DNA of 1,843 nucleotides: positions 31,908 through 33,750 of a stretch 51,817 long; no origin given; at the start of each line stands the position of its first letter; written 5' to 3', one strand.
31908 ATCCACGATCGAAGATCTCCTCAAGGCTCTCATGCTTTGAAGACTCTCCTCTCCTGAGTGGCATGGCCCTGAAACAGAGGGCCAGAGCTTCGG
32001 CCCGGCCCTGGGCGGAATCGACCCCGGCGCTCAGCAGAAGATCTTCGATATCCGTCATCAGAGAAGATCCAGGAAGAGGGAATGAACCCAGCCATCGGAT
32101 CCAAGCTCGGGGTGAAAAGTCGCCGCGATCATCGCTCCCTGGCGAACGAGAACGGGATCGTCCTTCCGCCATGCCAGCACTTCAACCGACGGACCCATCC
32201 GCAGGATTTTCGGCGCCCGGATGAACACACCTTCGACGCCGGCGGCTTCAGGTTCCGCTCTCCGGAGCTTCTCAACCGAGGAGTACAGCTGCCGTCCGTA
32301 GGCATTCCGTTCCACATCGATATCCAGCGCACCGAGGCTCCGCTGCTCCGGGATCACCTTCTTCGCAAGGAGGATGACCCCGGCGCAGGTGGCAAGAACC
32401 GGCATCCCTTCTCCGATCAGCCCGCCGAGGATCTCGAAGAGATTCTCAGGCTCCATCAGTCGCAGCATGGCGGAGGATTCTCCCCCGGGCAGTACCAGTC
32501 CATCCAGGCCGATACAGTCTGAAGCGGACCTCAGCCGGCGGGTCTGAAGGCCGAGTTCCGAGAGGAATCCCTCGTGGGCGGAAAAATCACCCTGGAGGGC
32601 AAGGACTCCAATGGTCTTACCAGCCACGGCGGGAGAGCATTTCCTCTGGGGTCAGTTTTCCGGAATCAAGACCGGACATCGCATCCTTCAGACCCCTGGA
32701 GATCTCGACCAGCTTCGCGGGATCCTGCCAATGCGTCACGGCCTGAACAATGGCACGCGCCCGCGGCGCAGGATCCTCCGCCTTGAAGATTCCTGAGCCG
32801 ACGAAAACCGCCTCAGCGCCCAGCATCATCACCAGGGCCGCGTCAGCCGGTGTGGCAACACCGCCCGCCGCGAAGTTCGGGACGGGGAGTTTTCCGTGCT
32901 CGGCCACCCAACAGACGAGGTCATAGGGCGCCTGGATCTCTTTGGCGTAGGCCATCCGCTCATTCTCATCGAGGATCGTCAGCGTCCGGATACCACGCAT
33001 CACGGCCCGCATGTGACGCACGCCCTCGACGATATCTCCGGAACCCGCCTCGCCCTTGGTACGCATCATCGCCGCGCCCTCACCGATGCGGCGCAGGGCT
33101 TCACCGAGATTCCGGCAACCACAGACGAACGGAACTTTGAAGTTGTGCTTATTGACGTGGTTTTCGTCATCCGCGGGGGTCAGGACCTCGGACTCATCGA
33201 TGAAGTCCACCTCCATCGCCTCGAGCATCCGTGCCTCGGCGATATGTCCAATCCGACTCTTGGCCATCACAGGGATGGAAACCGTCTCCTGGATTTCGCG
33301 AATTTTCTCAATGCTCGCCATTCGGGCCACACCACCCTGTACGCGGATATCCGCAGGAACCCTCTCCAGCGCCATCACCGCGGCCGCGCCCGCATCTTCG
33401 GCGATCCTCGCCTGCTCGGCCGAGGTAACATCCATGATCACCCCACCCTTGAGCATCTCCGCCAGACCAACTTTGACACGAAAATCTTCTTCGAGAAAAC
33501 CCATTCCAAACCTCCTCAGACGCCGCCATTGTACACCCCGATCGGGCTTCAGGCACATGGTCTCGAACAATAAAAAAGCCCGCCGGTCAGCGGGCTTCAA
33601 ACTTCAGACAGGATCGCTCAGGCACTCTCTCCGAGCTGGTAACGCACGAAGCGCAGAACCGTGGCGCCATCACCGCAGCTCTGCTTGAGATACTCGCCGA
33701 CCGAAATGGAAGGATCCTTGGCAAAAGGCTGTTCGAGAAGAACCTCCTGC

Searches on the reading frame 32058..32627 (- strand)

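Call 70: search_protein_families(library=pfam, proteins=[window:32058-32627:-], max_evalue=0.001)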
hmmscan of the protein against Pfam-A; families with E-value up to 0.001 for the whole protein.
window:32058-32627:- (189 aa): 3 families
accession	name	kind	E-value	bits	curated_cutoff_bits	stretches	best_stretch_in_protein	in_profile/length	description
PF01174.25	SNO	-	4.3e-39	134.8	27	1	8-186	1-183/188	SNO glutamine amidotransferase family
PF07685.20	GATase_3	-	1.2e-05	25.5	27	1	41-120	41-129/196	CobB/CobQ-like glutamine amidotransferase domain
PF01965.30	DJ-1_PfpI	-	3.4e-05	24.2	26.6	1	41-97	62-117/165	DJ-1/PfpI family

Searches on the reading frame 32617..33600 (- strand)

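Call 70: search_protein_families(library=pfam, proteins=[window:32617-33600:-], max_evalue=0.001)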
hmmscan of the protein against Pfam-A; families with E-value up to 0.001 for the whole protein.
window:32617-33600:- (327 aa): 2 families
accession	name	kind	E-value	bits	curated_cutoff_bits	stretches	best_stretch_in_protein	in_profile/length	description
PF01680.23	SOR_SNZ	-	5.1e-103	343.7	27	1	40-245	2-207/207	SOR/SNZ family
PF05690.20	ThiG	-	2.1e-08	34.3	23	1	239-289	175-225/247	Thiazole biosynthesis protein ThiG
